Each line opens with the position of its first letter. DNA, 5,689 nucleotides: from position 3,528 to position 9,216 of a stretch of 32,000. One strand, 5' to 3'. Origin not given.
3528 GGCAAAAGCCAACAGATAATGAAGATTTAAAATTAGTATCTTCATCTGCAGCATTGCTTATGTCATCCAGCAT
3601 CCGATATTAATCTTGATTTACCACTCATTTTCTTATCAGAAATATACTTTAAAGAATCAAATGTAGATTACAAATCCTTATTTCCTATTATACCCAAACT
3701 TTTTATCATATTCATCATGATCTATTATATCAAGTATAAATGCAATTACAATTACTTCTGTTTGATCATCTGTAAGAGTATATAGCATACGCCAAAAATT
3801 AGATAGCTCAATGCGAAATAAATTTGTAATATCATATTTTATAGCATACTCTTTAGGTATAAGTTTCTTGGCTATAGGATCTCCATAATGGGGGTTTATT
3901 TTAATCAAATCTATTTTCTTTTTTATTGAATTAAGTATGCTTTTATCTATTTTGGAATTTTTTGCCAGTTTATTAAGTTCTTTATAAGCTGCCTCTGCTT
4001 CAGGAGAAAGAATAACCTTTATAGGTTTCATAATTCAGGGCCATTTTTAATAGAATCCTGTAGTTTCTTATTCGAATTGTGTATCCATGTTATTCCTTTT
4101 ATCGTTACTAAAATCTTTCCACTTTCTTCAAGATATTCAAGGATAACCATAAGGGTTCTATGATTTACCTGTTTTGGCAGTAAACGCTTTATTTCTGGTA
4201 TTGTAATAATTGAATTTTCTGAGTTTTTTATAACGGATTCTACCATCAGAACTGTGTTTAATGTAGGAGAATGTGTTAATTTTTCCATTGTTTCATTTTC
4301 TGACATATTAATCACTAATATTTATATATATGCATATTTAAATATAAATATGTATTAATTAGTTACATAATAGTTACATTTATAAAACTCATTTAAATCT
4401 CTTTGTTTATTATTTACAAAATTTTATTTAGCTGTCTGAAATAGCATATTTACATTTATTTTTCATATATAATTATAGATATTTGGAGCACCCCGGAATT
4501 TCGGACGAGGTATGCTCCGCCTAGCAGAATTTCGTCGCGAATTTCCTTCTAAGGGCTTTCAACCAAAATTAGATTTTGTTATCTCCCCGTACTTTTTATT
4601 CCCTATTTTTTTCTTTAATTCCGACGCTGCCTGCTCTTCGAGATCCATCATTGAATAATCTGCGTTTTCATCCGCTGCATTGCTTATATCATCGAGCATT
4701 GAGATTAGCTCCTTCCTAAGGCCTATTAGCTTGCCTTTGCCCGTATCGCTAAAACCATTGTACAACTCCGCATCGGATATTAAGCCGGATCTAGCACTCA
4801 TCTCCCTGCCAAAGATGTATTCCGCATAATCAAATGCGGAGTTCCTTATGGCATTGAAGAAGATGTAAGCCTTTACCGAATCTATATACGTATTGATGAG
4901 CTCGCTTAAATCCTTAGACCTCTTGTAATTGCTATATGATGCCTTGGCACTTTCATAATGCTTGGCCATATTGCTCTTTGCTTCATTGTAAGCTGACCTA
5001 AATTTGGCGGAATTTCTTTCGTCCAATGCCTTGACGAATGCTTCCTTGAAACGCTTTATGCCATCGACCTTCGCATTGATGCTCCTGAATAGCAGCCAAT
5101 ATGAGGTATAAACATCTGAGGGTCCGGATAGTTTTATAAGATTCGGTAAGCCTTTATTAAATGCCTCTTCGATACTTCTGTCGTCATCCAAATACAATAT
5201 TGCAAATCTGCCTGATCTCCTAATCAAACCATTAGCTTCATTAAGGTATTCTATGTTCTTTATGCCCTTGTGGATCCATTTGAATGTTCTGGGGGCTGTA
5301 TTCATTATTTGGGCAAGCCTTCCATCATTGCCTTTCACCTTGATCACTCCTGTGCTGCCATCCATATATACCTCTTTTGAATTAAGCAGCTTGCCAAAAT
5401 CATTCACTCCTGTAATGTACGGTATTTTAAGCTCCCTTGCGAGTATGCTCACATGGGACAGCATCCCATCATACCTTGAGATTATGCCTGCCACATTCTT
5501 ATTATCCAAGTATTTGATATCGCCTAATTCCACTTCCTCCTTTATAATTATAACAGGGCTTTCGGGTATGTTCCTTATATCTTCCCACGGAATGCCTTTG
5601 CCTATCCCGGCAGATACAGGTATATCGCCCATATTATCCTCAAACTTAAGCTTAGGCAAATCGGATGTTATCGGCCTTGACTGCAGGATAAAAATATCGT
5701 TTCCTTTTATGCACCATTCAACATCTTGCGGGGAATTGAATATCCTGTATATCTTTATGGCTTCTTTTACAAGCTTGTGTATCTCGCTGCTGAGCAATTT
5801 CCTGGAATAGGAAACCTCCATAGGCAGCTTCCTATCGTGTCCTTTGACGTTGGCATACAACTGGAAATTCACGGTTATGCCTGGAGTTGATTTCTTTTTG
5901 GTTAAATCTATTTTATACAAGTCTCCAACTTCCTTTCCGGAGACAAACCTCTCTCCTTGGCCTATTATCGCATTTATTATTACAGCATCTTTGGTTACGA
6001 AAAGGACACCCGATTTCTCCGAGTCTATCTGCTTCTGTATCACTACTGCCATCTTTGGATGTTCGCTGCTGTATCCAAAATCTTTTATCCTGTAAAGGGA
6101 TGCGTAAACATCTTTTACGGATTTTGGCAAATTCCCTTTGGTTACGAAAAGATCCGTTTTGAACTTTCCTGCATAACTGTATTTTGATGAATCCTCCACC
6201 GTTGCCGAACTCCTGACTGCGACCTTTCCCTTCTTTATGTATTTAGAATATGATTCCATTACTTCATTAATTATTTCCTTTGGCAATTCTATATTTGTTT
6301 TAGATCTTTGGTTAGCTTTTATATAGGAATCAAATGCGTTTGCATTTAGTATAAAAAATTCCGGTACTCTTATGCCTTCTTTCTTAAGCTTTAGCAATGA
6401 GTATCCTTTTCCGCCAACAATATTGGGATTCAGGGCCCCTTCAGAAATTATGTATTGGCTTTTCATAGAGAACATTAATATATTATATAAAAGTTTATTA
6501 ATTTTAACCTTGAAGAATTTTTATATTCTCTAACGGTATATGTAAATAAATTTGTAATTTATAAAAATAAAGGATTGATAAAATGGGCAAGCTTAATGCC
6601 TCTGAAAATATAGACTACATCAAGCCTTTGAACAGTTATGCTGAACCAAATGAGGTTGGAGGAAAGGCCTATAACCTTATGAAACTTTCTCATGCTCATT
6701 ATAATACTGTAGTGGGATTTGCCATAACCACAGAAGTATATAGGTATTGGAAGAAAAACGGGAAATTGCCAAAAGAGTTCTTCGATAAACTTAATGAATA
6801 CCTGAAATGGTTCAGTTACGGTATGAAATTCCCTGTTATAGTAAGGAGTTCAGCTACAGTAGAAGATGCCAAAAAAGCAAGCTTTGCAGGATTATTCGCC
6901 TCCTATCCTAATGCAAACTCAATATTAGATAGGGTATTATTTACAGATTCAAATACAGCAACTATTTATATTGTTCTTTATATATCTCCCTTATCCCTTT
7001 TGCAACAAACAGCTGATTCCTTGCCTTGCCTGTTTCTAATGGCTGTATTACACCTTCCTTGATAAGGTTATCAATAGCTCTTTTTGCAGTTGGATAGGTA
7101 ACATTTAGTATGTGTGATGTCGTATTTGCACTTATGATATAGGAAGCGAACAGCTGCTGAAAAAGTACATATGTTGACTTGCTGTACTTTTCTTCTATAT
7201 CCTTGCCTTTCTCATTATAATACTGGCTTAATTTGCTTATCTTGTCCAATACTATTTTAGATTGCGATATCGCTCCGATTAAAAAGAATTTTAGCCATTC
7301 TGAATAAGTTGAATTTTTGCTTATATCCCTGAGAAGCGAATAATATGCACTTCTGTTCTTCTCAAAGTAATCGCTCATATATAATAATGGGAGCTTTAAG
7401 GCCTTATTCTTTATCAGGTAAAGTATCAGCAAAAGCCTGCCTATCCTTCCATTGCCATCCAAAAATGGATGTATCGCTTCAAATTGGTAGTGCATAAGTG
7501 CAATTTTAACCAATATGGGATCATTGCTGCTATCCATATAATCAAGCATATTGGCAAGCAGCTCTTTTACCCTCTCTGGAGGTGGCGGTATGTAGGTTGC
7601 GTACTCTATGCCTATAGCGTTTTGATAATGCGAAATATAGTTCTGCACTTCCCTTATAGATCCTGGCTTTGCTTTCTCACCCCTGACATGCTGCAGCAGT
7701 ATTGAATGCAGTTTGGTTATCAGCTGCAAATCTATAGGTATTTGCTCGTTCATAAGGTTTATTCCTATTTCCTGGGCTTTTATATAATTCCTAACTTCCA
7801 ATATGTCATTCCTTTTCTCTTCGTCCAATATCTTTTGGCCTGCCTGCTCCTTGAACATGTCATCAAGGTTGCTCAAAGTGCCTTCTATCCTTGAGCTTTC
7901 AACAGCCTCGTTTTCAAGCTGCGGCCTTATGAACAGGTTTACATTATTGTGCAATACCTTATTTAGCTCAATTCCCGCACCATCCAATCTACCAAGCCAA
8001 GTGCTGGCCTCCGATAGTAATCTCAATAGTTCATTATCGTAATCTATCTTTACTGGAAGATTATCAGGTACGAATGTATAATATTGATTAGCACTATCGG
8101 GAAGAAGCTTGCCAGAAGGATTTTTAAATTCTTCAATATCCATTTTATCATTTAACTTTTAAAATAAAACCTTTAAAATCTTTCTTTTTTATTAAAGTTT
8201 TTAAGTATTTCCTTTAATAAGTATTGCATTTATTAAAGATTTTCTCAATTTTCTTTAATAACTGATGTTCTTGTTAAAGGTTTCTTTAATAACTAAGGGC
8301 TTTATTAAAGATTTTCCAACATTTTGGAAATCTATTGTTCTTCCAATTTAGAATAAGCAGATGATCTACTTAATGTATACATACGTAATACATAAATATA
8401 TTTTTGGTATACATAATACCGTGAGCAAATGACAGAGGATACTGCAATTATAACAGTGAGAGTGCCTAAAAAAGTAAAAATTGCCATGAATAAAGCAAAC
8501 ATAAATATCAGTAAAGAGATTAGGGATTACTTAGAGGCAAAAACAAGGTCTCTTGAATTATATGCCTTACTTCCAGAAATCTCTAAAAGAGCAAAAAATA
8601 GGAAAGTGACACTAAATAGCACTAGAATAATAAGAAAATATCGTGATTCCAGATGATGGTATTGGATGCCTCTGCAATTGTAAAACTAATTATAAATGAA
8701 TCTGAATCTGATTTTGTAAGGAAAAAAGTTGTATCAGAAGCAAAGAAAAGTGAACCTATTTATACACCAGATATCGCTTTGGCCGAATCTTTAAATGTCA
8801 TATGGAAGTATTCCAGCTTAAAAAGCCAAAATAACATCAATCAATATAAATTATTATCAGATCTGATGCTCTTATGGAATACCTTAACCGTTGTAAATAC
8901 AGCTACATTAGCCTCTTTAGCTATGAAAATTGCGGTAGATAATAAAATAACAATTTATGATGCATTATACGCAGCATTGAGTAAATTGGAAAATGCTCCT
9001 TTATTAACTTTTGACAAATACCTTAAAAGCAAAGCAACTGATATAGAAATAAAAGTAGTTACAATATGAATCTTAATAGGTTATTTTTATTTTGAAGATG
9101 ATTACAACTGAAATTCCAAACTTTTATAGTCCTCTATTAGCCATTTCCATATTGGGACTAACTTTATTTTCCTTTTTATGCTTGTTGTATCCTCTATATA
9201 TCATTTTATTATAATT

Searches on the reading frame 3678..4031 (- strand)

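Call 45: search_protein_families(library=pfam, proteins=[window:3678-4031:-], max_evalue=0.001)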
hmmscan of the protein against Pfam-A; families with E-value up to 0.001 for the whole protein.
window:3678-4031:- (117 aa): 1 family
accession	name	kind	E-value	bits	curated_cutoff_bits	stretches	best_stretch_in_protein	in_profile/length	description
PF05016.21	ParE_toxin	-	4.3e-05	24.4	23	1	6-97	1-81/89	ParE toxin of type II toxin-antitoxin system, parDE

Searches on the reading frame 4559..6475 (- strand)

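Call 42: search_protein_families(library=pfam, proteins=[window:4559-6475:-], max_evalue=0.0001)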
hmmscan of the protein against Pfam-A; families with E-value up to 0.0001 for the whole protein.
window:4559-6475:- (638 aa): 2 families
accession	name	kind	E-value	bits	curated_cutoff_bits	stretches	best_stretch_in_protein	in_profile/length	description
PF01326.24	PPDK_N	-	3.9e-44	151.7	27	2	61-271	74-311/328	Pyruvate phosphate dikinase, AMP/ATP-binding domain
PF00391.29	PEP-utilizers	-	3e-14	52.8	23.1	1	306-376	3-72/72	PEP-utilising enzyme, mobile domain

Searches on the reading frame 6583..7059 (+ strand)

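Call 45: search_protein_families(library=pfam, proteins=[window:6583-7059:+], max_evalue=0.001)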
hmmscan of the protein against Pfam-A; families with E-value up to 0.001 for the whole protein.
window:6583-7059:+ (159 aa): 1 family
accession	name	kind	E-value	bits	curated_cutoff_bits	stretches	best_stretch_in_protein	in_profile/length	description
PF01326.24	PPDK_N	-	1e-14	55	27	2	61-113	76-131/328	Pyruvate phosphate dikinase, AMP/ATP-binding domain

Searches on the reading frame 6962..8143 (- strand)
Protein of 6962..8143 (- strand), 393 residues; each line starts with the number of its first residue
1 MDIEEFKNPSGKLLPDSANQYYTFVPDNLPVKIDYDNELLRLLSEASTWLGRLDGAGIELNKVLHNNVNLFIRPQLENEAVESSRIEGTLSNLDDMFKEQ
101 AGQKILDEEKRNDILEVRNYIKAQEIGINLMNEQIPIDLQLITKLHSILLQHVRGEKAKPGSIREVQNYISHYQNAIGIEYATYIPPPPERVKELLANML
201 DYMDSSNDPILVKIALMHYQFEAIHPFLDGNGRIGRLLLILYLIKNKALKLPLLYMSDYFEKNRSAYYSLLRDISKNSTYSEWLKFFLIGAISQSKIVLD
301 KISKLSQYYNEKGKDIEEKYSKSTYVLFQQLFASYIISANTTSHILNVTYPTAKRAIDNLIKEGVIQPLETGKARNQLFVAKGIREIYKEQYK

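Call 42: search_protein_families(library=pfam, proteins=[window:6962-8143:-], max_evalue=0.0001)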
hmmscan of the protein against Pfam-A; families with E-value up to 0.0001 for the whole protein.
window:6962-8143:- (393 aa): 2 families
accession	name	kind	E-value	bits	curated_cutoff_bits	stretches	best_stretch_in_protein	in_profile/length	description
PF02661.23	Fic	-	6.7e-23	81.8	24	1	136-243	1-93/93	Fic/DOC family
PF13784.11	Fic_N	-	9.9e-20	70.8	26.7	1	40-128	1-81/82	Fic/DOC family N-terminal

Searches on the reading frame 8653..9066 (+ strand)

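Call 45: search_protein_families(library=pfam, proteins=[window:8653-9066:+], max_evalue=0.001)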
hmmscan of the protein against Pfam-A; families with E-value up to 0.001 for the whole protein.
window:8653-9066:+ (138 aa): 1 family
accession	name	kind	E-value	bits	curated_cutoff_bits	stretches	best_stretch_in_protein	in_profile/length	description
PF01850.27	PIN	-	1.3e-15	58.5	23.6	1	2-127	1-117/120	PIN domain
